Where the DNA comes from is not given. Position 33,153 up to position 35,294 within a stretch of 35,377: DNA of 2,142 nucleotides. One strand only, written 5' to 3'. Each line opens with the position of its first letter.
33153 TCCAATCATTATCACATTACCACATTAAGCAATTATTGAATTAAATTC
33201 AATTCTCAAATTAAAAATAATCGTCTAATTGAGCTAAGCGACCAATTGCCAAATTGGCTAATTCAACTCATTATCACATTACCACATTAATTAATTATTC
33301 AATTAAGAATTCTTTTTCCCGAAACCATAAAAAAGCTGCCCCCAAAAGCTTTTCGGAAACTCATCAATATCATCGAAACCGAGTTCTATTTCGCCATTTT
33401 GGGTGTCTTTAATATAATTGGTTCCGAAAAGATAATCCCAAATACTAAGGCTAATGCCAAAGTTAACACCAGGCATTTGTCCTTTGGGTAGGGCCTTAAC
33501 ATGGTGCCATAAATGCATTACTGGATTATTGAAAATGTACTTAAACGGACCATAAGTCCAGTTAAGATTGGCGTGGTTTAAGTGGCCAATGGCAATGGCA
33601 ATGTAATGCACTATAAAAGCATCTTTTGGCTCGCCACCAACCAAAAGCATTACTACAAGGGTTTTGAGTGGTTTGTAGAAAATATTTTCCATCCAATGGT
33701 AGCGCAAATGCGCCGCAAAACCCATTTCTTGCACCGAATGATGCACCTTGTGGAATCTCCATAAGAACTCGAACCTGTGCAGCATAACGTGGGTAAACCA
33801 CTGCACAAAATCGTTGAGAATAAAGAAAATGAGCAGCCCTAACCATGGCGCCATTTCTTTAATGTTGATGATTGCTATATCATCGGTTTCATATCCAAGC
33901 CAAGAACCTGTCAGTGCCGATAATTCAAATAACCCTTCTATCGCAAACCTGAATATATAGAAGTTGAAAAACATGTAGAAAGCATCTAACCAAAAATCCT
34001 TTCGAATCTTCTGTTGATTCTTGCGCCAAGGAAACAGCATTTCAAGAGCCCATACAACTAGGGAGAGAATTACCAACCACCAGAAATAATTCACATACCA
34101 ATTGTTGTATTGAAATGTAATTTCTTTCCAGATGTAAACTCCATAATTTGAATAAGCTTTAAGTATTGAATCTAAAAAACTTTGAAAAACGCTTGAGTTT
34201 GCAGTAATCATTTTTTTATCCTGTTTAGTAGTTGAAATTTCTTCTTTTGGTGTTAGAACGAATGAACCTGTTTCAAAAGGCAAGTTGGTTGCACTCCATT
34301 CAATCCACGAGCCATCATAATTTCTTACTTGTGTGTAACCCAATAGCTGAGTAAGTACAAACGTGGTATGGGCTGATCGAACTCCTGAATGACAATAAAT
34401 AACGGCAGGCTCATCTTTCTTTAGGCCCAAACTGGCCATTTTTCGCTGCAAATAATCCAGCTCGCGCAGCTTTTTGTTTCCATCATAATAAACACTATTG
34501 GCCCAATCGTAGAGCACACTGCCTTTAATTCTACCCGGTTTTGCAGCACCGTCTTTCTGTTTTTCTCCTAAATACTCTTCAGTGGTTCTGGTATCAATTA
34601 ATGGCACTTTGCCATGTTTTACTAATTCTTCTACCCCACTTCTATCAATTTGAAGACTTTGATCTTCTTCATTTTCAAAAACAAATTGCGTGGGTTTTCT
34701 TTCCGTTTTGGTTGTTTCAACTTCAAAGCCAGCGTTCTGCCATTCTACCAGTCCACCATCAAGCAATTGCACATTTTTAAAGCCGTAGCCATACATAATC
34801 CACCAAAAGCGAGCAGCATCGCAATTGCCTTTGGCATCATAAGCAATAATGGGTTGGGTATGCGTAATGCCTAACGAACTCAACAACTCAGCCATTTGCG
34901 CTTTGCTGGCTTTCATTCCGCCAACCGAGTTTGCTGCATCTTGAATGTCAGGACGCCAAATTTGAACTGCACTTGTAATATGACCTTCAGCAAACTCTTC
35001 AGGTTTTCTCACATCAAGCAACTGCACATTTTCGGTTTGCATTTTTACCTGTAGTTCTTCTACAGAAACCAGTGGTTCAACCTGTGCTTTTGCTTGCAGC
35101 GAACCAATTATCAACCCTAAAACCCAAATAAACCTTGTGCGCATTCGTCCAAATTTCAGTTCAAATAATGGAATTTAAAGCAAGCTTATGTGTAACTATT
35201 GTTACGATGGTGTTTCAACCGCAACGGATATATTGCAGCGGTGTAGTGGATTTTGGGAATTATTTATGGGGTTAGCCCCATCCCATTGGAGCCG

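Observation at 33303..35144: Unusual fusion: exported tandem rhodanese domains joined to a di-iron fatty-acid hydroxylase/sterol-desaturase membrane domain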

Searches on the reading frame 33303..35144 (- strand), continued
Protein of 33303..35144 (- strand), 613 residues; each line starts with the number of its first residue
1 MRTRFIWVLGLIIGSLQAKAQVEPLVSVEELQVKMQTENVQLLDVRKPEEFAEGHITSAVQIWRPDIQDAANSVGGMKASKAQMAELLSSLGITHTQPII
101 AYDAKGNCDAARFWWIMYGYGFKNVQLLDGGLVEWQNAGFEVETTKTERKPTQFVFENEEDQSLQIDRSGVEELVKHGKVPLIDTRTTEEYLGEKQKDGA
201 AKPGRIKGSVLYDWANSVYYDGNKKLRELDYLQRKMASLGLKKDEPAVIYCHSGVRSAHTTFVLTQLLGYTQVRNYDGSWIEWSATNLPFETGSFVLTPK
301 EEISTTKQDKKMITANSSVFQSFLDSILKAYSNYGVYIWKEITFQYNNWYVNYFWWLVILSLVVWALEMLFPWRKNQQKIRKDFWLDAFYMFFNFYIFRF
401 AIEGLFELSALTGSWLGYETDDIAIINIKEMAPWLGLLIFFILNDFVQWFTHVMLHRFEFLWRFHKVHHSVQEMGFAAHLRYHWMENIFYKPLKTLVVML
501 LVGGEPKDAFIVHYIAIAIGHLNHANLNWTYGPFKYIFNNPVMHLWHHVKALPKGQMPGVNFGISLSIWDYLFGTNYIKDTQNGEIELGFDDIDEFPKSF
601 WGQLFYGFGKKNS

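Call 81: search_protein_families(library=ncbifam, proteins=[L103:5700-6896:-, L103:3049-3909:-, L103:2353-2958:-, L103:8913-9599:-, L103:9599-10183:-], max_evalue=0.001)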
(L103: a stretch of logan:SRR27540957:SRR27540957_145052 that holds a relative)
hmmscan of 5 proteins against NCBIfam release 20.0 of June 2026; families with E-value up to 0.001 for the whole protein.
L103:5700-6896:- (398 aa): 23 families
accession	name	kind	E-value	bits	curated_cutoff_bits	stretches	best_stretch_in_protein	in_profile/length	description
TIGR01822.1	2am3keto_CoA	equivalog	4.9e-205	680.9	493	1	6-395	2-393/393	glycine C-acetyltransferase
NF005394.0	PRK06939.1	equivalog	3.3e-199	661.6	460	1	2-395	2-397/397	glycine C-acetyltransferase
TIGR01825.1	gly_Cac_T_rel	subfamily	2.9e-139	464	535.4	1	9-395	1-385/385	BioF/Kbl family PLP-dependent acyltransferase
TIGR00858.1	bioF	equivalog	7.2e-109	363.9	426.45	1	25-385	5-364/365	8-amino-7-oxononanoate synthase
NF047600.1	SerpalmtaseCFB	equivalog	2.2e-105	352.5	640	1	11-394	13-394/395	serine palmitoyltransferase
NF047599.1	SerpalmtaseBetaP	equivalog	1.1e-91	307.4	500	1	29-393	30-394/394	serine palmitoyltransferase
TIGR01821.1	5aminolev_synth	equivalog_domain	9.9e-88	294.7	338.55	1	34-394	36-399/402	5-aminolevulinate synthase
NF047603.1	SerpalmtaseAlphaP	equivalog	6.4e-76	255.6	670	1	34-395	37-399/399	serine palmitoyltransferase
NF005526.0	PRK07179.1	equivalog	2.6e-56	190.9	428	1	40-391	52-398/407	alpha-hydroxyketone-type quorum-sensing autoinducer synthase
NF005697.0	PRK07505.1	subfamily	5.1e-50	170.3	342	1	31-390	37-400/405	hypothetical protein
NF004608.1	PRK05937.1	equivalog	6.1e-34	117.4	399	1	48-387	8-344/366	8-amino-7-oxononanoate synthase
NF000586.1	PRK00011.1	subfamily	8.3e-13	47.8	335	1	114-345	90-326/404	serine hydroxymethyltransferase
TIGR03576.1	pyridox_MJ0158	hypoth_equivalog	6.2e-08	32.2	304.45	1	132-315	104-274/346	TIGR03576 family pyridoxal phosphate-dependent enzyme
TIGR01141.1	hisC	equivalog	6.5e-07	28.5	276.55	1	168-348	139-313/349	histidinol-phosphate transaminase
NF010094.0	PRK13580.1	equivalog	2.4e-06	26.4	735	1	147-287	196-332/496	glycine hydroxymethyltransferase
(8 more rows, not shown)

L103:3049-3909:- (286 aa): 0 families

L103:2353-2958:- (201 aa): 0 families

L103:8913-9599:- (228 aa): 0 families

L103:9599-10183:- (194 aa): 0 families

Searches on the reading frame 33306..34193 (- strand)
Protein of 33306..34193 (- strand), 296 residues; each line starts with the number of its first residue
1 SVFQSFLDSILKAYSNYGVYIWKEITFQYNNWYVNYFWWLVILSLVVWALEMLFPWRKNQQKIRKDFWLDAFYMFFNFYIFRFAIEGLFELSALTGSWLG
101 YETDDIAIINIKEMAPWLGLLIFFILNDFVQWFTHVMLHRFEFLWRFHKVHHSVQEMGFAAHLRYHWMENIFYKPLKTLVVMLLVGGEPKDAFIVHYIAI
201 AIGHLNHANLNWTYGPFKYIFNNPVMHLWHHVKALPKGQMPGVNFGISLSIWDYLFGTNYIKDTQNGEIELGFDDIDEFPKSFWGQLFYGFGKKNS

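Call 35: search_solved_structures(query=window:33306-34193:-, max_evalue=1, show_alignments=1)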
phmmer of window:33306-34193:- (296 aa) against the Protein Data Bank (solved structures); distinct sequences matched with E-value up to 1: 0.

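Call 39: search_protein_families(library=ncbifam, proteins=[window:33306-34193:-], max_evalue=0.001)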
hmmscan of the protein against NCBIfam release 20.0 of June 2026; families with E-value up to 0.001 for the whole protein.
window:33306-34193:- (296 aa): 1 family
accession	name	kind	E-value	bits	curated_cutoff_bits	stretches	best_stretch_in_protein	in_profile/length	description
NF052566.1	OrLpdHdlsOlsERhiz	equivalog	2e-24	86.4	475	1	122-294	121-286/293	ornithine lipid hydroxylase OlsE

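Call 57: find_homologous_proteins(query=window:33306-34193:-, max_evalue=1e-20)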
Query window:33306-34193:- (296 aa): 7998 proteins with E <= 1e-20 among 8000 candidates; the best 120 are listed.
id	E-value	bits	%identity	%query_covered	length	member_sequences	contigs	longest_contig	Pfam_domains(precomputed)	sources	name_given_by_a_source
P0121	4.6e-139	481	70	98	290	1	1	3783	PF04116.20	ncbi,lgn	ncbi:MAG: sterol desaturase family protein [Bacteroidia bacterium]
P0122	3.7e-137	475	68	98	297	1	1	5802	PF04116.20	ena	-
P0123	4.6e-137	475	68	97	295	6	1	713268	PF04116.20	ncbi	ncbi:MAG: sterol desaturase family protein [Bacteroidia bacterium]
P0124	1.3e-134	467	69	96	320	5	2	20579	PF04116.20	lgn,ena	-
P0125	1.4e-134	467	70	96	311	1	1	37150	PF04116.20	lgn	-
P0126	1.0e-133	464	69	98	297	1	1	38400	PF04116.20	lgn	-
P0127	1.4e-129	450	72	89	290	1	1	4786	PF04116.20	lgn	-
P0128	3.6e-129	449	67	97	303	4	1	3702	PF04116.20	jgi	-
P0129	4.8e-129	448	66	98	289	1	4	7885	PF04116.20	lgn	-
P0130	1.6e-128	447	66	98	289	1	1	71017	PF04116.20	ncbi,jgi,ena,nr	ncbi:MAG: sterol desaturase family protein [Cyclobacteriaceae bacterium]|nr:sterol desaturase family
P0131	4.3e-128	445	66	98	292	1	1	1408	PF04116.20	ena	-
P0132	3.7e-127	442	67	98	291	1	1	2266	PF04116.20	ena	-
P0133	5.8e-126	438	65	99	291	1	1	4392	PF04116.20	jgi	-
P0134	2.1e-125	436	64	99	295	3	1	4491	PF04116.20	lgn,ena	-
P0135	8.1e-125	434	65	98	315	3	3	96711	PF04116.20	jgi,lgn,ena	-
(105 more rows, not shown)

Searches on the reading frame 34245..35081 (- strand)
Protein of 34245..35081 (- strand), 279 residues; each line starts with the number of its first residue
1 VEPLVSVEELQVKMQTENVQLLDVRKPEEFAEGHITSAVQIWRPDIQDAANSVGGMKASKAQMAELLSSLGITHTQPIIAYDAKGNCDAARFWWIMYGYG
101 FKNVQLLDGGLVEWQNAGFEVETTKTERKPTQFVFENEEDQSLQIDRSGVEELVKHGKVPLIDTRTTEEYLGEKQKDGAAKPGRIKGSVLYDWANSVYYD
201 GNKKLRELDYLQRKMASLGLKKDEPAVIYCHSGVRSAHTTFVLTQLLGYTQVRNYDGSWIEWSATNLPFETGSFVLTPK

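Call 36: search_solved_structures(query=window:34245-35081:-, max_evalue=0.001, show_alignments=1)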
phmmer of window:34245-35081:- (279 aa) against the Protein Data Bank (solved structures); distinct sequences matched with E-value up to 0.001: 36.
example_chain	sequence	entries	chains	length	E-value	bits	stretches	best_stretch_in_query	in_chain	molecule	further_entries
1uar_A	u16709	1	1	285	8.3e-36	126.8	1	2-264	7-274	Rhodanese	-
3p3a_A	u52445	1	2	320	7.2e-35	123.8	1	31-271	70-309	Thiosulfate sulfurtransferase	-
8k55_A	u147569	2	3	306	1.2e-34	123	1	3-273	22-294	sulfur transferase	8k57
3aax_A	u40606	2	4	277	2.7e-32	115.3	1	4-273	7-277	Putative thiosulfate sulfurtransferase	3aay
3hwi_A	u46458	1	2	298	3.5e-32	114.9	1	4-273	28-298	Thiosulfate sulfurtransferase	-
3hzu_A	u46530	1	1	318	1.2e-29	106.6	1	30-272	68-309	Thiosulfate sulfurtransferase sseA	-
1dp2_A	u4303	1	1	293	1.6e-23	86.5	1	28-264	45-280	RHODANESE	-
1boh_A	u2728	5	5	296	1.7e-23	86.5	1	28-264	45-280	RHODANESE | CARBOXYMETHYLATED RHODANESE | SULFUR-SUBSTITUTED RHODANESE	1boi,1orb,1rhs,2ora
8q5z_A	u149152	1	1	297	1.7e-23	86.5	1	28-264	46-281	Thiosulfate sulfurtransferase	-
1e0c_A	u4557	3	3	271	5.3e-23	84.8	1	6-263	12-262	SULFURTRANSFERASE | PUTATIVE THIOSULFATE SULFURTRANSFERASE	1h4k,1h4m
8agf_A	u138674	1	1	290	1.2e-22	83.6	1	28-264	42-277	Thiosulfate sulfurtransferase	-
5wqk_A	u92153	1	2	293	3.2e-22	82.3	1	28-264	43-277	Sulfurtransferase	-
5wqj_A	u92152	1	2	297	3.3e-22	82.2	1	28-264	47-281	Sulfurtransferase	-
4jgt_A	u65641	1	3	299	9.2e-22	80.8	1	28-265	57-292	3-mercaptopyruvate sulfurtransferase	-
3olh_A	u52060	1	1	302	9.4e-22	80.7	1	28-265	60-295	3-mercaptopyruvate sulfurtransferase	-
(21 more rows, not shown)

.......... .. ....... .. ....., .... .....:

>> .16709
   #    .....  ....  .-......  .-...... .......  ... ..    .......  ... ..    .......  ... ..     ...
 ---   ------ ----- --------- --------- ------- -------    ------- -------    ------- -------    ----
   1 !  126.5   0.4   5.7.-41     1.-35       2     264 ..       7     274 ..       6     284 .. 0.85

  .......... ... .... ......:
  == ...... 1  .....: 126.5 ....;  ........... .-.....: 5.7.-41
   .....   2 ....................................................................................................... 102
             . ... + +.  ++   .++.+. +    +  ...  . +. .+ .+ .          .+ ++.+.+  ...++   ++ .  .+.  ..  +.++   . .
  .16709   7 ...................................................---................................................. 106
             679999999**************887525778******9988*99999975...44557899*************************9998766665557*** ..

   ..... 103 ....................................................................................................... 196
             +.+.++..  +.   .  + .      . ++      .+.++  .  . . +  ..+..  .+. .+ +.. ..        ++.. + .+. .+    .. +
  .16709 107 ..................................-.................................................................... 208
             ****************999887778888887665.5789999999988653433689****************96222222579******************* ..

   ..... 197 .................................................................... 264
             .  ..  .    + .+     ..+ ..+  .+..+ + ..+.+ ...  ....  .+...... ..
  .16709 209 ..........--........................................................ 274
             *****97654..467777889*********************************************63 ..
